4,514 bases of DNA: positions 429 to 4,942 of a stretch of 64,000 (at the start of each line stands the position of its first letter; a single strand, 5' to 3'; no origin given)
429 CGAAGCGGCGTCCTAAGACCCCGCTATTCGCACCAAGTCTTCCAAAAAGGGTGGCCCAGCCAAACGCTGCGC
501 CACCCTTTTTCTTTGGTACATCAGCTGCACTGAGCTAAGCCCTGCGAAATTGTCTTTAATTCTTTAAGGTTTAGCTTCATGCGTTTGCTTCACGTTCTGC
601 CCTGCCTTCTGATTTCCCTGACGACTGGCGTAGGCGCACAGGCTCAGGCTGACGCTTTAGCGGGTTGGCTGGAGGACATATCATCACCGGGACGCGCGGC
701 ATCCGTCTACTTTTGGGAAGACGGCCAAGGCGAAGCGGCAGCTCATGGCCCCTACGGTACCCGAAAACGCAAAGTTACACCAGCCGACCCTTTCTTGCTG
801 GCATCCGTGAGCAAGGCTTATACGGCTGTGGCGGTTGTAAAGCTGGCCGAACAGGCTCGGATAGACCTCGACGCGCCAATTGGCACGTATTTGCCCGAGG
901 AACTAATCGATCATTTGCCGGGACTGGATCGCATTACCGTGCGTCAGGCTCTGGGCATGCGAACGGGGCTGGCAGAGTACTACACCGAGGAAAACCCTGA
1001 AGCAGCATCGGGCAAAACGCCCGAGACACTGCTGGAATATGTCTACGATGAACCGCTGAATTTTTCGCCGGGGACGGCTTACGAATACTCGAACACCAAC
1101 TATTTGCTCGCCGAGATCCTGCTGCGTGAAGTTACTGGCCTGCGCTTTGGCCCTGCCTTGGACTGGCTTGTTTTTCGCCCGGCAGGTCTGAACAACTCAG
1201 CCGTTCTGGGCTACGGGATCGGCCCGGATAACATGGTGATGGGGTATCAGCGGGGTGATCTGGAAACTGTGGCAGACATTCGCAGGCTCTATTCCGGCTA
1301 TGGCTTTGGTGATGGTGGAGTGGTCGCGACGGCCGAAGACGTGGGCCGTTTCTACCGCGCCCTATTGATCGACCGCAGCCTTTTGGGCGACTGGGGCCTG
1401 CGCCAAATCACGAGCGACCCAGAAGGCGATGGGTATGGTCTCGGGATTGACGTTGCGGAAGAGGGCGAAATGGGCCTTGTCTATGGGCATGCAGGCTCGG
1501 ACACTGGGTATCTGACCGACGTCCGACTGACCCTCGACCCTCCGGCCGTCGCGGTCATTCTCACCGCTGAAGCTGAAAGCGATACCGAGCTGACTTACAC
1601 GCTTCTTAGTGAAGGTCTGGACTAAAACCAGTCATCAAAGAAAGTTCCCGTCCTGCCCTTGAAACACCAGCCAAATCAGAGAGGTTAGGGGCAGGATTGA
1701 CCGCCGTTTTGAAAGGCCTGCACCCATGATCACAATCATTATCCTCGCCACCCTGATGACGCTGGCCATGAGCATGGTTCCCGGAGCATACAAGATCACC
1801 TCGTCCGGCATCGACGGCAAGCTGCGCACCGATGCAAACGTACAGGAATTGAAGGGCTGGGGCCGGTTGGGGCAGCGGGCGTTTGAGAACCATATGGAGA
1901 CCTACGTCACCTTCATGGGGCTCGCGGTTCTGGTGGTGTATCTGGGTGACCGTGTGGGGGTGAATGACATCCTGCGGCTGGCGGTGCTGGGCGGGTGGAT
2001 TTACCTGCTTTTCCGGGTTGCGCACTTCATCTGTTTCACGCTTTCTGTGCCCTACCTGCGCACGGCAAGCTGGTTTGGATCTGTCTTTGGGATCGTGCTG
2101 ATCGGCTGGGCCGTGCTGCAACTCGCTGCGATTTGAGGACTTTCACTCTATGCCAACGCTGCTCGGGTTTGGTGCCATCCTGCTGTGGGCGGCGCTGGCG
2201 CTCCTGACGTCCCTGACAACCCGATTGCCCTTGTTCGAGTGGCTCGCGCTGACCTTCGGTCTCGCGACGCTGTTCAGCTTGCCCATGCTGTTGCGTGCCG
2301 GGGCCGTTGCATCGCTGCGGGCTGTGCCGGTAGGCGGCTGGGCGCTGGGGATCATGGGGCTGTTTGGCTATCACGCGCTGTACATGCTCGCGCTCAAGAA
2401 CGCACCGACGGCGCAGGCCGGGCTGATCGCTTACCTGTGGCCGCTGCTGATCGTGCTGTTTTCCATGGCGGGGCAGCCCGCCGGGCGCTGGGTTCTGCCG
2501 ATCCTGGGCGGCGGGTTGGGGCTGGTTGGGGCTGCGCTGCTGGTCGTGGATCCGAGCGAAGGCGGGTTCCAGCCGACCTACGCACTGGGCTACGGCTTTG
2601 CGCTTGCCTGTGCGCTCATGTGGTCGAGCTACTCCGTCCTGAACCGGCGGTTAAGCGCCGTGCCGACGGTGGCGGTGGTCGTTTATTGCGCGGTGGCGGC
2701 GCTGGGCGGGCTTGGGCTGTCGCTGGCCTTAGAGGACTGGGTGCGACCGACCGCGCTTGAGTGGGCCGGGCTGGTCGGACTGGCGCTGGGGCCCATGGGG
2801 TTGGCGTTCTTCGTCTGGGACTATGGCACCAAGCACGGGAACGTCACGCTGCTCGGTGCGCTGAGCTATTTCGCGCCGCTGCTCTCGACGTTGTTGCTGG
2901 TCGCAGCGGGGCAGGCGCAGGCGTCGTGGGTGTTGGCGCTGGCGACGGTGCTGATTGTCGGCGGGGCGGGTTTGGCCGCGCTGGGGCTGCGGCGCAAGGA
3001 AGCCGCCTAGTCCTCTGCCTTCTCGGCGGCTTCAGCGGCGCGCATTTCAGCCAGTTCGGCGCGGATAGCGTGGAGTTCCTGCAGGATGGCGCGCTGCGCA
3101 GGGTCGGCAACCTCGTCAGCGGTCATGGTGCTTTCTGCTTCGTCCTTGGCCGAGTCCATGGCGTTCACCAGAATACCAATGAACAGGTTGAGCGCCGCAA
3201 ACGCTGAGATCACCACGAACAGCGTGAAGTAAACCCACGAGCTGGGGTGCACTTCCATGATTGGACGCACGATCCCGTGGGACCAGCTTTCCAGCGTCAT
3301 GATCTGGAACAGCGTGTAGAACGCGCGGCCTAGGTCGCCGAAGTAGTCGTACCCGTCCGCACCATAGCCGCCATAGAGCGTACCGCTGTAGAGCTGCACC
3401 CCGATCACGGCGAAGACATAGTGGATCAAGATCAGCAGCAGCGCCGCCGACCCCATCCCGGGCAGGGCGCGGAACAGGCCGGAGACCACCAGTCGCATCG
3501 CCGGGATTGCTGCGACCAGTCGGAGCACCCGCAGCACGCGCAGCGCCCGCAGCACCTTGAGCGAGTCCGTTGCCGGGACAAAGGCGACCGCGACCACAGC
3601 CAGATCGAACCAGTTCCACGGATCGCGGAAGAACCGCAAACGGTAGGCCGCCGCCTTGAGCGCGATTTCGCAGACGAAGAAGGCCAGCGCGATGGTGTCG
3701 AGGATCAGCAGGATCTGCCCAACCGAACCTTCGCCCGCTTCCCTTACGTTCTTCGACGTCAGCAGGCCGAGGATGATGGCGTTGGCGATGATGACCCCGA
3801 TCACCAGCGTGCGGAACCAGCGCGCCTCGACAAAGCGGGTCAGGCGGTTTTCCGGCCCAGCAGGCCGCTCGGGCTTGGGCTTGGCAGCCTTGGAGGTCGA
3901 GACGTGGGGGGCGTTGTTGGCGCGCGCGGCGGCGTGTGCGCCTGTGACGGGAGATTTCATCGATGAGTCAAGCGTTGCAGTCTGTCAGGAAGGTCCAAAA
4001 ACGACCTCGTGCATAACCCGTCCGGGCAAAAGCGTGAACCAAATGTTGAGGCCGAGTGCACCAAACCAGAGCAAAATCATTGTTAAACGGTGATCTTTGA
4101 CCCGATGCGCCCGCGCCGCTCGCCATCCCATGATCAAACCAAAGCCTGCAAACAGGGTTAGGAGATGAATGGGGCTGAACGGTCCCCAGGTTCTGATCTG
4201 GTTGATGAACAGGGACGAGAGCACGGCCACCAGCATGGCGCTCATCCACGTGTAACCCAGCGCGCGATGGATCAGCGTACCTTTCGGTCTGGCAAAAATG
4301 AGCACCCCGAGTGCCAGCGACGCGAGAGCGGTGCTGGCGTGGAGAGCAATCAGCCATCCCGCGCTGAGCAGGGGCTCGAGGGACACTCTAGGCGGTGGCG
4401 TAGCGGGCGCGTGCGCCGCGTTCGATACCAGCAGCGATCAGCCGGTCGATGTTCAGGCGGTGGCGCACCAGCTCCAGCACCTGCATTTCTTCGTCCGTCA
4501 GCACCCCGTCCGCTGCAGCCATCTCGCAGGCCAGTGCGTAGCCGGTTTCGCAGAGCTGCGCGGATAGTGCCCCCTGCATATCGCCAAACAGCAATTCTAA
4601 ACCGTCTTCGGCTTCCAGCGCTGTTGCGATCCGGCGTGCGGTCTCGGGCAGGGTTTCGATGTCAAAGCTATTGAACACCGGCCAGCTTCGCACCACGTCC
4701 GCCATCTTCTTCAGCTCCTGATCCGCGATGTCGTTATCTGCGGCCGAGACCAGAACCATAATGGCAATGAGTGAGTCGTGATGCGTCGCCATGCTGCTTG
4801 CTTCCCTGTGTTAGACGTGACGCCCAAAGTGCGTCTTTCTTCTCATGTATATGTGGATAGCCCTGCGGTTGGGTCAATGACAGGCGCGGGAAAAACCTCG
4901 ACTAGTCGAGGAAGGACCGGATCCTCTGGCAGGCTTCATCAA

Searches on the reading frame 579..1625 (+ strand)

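Call 54: search_protein_families(library=pfam, proteins=[window:579-1625:+], max_evalue=0.00001)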
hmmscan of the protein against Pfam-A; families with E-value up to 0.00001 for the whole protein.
window:579-1625:+ (348 aa): 1 family
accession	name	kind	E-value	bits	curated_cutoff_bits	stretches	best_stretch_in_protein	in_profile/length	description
PF00144.29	Beta-lactamase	-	2.8e-47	161.9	27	1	41-334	17-313/329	Beta-lactamase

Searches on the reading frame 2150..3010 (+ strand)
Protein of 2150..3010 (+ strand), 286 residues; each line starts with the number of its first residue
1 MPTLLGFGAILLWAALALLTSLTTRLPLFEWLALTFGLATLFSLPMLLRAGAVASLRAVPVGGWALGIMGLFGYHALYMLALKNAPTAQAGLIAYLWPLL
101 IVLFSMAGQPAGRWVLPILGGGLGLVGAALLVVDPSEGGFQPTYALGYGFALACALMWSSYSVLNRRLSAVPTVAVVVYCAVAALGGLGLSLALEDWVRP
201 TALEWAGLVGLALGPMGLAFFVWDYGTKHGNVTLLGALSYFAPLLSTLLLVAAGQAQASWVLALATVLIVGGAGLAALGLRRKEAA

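Call 54: search_protein_families(library=pfam, proteins=[window:2150-3010:+], max_evalue=0.00001)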
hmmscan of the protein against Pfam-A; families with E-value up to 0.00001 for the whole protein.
window:2150-3010:+ (286 aa): 1 family
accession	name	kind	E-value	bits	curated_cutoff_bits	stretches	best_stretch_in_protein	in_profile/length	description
PF00892.27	EamA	-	3.2e-17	63.5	28.2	2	146-275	2-132/135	EamA-like transporter family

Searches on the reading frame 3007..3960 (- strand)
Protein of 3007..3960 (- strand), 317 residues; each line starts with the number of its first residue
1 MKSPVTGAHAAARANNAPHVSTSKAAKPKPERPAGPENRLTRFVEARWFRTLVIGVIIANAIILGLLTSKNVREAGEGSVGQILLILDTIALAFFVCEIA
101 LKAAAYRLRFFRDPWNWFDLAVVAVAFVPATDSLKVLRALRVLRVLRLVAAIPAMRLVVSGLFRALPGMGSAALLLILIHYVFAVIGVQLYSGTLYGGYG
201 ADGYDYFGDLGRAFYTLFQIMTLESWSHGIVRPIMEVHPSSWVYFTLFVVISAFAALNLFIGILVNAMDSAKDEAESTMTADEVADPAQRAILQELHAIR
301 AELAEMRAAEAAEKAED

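Call 54: search_protein_families(library=pfam, proteins=[window:3007-3960:-], max_evalue=0.00001)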
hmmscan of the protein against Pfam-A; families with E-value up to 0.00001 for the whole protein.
window:3007-3960:- (317 aa): 2 families
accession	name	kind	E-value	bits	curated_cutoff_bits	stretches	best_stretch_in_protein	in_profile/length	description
PF00520.37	Ion_trans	-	2.7e-47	161.4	25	1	47-275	2-240/241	Ion transport protein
PF08016.18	PKD_channel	-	4.8e-06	26.6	22.4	0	137-269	103-223/225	Polycystin cation channel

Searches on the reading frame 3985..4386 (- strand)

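Call 54: search_protein_families(library=pfam, proteins=[window:3985-4386:-], max_evalue=0.00001)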
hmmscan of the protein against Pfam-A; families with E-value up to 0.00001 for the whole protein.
window:3985-4386:- (133 aa): 1 family
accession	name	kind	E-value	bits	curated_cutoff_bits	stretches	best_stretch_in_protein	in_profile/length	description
PF10067.14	DUF2306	-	1.5e-13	51.6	31.6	1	13-122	1-118/147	Predicted membrane protein (DUF2306)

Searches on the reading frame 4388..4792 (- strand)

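Call 54: search_protein_families(library=pfam, proteins=[window:4388-4792:-], max_evalue=0.00001)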
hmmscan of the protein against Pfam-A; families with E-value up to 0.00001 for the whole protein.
window:4388-4792:- (134 aa): 1 family
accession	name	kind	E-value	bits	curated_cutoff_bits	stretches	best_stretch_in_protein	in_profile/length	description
PF05099.18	TerB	-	2.5e-09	37.9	24.4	1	6-116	2-109/118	Tellurite resistance protein TerB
